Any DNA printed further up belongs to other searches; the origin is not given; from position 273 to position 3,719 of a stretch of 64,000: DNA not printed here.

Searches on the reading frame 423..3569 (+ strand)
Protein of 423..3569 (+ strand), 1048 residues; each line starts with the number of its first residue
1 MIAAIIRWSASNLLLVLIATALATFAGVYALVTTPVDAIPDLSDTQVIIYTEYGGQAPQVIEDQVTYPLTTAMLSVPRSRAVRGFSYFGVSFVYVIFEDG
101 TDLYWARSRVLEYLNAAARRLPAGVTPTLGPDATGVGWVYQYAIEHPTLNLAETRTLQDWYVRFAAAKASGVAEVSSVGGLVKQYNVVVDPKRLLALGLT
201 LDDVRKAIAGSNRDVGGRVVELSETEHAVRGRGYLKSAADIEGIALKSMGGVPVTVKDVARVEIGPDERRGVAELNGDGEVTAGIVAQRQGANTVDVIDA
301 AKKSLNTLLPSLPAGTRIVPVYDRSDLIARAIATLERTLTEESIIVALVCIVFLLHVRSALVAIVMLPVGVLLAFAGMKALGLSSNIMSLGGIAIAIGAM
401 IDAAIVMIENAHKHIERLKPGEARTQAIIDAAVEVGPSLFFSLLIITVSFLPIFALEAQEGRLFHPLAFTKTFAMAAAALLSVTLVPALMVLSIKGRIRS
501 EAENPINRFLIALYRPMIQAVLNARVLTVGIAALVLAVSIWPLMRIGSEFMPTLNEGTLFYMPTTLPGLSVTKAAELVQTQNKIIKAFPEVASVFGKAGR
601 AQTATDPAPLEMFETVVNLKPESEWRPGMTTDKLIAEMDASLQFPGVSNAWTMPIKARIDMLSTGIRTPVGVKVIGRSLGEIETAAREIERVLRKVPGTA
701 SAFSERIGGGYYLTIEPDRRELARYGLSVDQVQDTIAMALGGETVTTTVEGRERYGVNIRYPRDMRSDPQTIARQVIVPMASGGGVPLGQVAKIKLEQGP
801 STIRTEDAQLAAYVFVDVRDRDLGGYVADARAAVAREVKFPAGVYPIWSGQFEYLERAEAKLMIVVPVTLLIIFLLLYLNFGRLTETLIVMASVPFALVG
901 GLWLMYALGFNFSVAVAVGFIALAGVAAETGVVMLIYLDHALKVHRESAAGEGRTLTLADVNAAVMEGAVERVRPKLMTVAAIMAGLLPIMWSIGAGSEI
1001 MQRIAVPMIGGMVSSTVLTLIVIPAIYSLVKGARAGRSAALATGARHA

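Call 13: search_protein_families(library=pfam, max_evalue=0.00001, proteins=[window:423-3569:+])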
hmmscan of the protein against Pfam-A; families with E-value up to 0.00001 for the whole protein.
window:423-3569:+ (1048 aa): 2 families
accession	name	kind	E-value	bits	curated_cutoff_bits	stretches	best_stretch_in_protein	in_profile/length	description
PF00873.25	ACR_tran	-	1.1e-235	785.2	28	1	14-1030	10-1020/1021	AcrB/AcrD/AcrF family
PF03176.21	MMPL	-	8.7e-08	31.9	20.5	1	341-492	148-301/333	MMPL family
